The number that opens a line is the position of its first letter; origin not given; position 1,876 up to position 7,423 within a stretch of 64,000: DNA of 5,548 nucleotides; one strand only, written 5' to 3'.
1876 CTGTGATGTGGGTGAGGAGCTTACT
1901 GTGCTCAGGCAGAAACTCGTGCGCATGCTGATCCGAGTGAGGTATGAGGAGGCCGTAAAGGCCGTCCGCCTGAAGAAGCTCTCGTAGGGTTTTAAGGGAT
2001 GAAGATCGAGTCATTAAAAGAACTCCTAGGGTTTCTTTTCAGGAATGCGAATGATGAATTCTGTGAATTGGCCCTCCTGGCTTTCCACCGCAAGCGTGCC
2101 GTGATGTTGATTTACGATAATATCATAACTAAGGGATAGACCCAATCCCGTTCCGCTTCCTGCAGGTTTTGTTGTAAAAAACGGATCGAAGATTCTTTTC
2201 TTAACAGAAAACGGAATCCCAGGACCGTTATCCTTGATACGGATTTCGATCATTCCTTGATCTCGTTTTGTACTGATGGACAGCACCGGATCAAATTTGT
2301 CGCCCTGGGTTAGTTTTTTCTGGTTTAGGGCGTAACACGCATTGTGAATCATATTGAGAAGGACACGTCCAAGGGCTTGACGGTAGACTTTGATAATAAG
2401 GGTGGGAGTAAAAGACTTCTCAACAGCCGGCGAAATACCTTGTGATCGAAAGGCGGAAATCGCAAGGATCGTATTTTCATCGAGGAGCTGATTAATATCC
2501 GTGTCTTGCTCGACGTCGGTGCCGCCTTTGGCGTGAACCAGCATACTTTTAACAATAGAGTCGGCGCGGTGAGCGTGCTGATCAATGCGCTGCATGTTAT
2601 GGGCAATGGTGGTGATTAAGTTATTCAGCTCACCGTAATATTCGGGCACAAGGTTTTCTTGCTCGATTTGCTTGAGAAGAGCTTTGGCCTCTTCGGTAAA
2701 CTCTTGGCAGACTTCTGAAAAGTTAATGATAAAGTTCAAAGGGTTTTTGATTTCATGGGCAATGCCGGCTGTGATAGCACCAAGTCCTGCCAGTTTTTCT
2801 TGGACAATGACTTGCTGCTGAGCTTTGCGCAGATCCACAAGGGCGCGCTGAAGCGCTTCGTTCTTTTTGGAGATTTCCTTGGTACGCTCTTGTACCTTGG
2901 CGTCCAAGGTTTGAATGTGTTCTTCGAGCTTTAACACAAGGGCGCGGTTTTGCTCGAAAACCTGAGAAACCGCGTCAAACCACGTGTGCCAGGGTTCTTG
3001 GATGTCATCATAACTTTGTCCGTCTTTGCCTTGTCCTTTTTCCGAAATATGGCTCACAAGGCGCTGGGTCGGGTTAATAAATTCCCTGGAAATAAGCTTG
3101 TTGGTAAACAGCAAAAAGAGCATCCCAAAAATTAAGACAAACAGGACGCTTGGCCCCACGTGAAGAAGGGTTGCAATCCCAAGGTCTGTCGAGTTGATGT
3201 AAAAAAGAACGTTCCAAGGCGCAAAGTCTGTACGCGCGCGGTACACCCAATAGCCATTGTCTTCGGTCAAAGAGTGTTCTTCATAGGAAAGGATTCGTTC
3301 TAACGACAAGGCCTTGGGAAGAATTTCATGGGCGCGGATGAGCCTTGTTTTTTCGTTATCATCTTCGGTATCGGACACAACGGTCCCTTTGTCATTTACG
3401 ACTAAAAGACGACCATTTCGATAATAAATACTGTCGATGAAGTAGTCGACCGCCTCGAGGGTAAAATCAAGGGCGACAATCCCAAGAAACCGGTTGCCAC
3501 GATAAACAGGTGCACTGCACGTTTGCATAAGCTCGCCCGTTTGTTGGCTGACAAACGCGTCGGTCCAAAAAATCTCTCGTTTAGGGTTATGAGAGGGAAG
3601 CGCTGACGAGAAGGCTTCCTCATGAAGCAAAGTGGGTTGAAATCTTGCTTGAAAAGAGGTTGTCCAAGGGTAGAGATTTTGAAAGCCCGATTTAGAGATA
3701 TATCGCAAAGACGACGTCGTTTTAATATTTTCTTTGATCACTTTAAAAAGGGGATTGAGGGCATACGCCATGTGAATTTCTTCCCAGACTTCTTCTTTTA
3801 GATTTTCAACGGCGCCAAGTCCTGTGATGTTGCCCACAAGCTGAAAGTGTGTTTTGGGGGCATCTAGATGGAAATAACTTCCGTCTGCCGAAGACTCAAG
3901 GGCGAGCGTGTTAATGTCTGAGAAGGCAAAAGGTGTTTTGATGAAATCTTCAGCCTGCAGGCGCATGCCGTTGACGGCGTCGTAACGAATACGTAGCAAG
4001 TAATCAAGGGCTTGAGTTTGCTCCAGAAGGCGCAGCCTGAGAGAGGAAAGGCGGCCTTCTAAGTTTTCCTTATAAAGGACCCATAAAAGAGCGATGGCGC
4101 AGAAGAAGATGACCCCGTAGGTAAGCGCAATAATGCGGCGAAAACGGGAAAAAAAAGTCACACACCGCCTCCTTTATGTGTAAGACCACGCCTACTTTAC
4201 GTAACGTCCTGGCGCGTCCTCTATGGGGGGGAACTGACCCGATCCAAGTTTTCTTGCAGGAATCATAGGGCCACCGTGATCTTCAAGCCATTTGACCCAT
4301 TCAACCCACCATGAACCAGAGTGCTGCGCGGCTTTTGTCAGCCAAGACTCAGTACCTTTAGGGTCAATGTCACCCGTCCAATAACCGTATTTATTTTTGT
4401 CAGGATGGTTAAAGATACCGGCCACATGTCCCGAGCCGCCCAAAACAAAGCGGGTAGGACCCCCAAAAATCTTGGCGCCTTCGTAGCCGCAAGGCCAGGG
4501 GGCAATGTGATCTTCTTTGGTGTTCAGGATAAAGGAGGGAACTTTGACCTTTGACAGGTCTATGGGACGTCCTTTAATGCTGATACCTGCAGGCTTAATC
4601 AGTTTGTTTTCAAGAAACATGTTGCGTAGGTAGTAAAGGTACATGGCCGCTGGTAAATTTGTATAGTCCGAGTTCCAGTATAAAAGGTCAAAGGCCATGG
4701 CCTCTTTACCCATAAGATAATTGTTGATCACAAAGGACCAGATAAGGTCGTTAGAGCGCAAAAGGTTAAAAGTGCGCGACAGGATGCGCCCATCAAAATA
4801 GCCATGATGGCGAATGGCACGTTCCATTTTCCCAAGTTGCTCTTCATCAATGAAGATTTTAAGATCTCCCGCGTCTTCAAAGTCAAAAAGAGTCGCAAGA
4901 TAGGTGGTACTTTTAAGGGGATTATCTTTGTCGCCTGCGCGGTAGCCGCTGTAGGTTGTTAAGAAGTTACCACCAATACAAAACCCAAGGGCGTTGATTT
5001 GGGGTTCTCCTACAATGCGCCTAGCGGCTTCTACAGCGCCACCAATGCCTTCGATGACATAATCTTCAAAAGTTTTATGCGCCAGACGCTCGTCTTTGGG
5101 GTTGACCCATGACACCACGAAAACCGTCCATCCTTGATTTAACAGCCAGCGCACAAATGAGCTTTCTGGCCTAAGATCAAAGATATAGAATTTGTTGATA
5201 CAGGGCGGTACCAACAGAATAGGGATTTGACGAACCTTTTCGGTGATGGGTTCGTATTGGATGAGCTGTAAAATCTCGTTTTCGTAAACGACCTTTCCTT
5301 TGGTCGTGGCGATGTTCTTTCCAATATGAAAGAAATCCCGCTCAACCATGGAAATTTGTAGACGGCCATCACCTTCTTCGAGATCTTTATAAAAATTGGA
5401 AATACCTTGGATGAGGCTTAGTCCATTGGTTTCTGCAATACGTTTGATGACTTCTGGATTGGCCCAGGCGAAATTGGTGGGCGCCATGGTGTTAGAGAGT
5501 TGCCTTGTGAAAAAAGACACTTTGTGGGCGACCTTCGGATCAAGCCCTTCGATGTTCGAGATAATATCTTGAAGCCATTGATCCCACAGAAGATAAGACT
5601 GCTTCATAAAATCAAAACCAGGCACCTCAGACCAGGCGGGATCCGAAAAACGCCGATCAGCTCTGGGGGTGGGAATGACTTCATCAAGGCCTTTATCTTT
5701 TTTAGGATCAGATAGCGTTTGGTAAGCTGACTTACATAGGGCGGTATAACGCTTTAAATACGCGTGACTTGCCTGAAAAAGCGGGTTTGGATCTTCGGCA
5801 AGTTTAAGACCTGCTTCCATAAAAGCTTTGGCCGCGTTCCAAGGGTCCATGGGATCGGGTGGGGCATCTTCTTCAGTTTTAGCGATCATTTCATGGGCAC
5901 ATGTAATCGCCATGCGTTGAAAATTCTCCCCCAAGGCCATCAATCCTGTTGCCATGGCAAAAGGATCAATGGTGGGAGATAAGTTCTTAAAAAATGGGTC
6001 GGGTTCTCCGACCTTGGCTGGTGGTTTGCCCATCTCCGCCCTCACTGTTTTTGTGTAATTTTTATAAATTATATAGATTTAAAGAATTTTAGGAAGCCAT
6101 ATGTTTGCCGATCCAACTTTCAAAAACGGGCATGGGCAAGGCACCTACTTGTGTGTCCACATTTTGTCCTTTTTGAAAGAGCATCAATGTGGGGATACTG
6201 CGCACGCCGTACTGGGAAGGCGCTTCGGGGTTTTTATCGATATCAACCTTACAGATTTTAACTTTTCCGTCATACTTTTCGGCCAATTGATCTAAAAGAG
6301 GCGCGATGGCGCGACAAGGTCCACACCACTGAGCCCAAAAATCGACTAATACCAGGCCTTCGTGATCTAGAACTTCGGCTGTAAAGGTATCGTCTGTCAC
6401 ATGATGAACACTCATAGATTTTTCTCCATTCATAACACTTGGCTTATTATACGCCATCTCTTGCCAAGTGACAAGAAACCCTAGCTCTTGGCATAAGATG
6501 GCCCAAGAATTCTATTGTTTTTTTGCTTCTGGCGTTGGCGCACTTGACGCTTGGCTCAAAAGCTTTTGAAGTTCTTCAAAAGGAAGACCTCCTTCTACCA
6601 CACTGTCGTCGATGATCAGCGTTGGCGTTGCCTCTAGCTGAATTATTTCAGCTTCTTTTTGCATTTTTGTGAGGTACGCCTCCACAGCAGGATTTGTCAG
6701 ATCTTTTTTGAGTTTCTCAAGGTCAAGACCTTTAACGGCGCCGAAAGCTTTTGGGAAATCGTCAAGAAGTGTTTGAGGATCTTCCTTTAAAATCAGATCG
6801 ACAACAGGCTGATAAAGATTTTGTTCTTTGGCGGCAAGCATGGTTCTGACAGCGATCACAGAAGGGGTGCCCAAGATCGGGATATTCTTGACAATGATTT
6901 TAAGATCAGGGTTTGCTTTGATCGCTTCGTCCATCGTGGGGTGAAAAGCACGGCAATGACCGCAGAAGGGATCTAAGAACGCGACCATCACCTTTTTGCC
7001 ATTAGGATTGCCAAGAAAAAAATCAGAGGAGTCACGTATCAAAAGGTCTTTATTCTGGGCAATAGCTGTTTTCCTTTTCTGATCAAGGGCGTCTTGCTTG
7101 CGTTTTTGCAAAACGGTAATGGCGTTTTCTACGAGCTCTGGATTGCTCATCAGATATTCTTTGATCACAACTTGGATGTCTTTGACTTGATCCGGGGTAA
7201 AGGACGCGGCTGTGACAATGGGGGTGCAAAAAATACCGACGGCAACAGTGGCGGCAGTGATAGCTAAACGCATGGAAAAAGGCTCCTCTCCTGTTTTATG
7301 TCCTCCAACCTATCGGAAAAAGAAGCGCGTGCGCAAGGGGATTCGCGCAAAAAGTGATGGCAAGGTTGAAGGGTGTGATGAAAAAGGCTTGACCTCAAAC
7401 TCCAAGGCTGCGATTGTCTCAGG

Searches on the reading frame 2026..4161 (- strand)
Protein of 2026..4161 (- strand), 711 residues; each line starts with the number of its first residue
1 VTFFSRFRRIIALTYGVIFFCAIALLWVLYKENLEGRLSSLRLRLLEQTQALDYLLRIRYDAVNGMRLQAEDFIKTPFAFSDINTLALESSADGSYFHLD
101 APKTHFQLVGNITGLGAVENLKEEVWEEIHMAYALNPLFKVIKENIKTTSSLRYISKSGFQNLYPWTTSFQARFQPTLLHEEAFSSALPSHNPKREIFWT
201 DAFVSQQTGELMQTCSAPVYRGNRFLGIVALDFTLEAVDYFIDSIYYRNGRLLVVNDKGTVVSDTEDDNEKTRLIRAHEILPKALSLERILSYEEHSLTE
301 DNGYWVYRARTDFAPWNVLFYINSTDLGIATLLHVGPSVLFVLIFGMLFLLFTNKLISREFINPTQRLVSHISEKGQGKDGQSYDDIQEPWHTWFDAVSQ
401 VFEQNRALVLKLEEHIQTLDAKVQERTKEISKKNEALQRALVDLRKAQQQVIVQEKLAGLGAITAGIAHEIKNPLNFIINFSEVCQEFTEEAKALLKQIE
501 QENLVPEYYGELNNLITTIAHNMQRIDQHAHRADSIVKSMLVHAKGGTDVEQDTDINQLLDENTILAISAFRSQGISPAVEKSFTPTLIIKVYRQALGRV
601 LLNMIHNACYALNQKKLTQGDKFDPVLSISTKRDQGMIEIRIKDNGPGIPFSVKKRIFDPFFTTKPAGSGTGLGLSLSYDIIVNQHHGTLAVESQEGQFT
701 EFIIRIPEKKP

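Call 67: search_protein_families(library=pfam, proteins=[window:2026-4161:-], max_evalue=0.0001)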
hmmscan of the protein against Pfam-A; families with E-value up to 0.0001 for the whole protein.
window:2026-4161:- (711 aa): 5 families
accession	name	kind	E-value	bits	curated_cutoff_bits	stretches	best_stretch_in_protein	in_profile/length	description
PF02518.31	HATPase_c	-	1.7e-20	73.9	26.4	1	595-709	4-110/111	Histidine kinase-, DNA gyrase B-, and HSP90-like ATPase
PF02743.24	dCache_1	-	1.2e-09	38.5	45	1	154-292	73-207/240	Cache domain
PF00512.31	HisKA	-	3.3e-09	37.1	26.9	1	463-502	5-46/66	His Kinase A (phospho-acceptor) domain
PF14501.12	HATPase_c_5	-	4.2e-05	23.8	22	0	595-703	4-99/102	GHKL domain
PF22673.2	MCP-like_PDC_1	-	6e-05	23.9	27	0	180-236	56-109/113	Methyl-accepting chemotaxis protein-like, first PDC sensor domain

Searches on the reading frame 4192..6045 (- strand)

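Call 67: search_protein_families(library=pfam, proteins=[window:4192-6045:-], max_evalue=0.0001)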
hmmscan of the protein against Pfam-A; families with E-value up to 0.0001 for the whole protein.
window:4192-6045:- (617 aa): 3 families
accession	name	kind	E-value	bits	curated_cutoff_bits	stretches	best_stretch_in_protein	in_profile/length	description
PF07167.19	PhaC_N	-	1e-70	237.4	23.7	1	130-301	2-173/173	Poly-beta-hydroxybutyrate polymerase (PhaC) N-terminus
PF00561.26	Abhydrolase_1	-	2.7e-10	40.8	25.8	1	297-545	19-243/245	alpha/beta hydrolase fold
PF11339.14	DUF3141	-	2.1e-05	23.8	29.7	1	414-517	209-314/582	Protein of unknown function (DUF3141)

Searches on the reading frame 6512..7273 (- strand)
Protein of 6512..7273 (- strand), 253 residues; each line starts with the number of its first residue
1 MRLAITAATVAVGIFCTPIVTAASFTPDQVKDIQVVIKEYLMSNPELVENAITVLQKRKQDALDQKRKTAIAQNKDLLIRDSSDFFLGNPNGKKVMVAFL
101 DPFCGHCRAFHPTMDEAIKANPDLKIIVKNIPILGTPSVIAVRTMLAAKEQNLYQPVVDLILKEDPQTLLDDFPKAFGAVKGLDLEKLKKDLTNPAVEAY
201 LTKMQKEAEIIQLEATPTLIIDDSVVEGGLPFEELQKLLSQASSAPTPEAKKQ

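Call 67: search_protein_families(library=pfam, proteins=[window:6512-7273:-], max_evalue=0.0001)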
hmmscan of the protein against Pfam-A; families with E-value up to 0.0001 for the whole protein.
window:6512-7273:- (253 aa): 6 families
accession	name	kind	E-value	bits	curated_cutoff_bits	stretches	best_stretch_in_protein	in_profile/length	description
PF13462.12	Thioredoxin_4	-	4.7e-20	72.9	23.2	1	84-239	5-163/165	Thioredoxin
PF01323.26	DSBA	-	3.8e-12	46.8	25.6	1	97-239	3-190/191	DSBA-like thioredoxin domain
PF13098.12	Thioredoxin_2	-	1.2e-08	35.6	27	1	90-239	3-104/104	Thioredoxin-like domain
PF18312.6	ScsC_N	-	4.2e-08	33.2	25.8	1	29-62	1-34/34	Copper resistance protein ScsC N-terminal domain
PF00085.26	Thioredoxin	-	3.7e-06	27.3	23.5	1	92-130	18-55/103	Thioredoxin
PF13192.12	Thioredoxin_3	-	7.6e-05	23.1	24.8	0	189-239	21-75/76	Thioredoxin domain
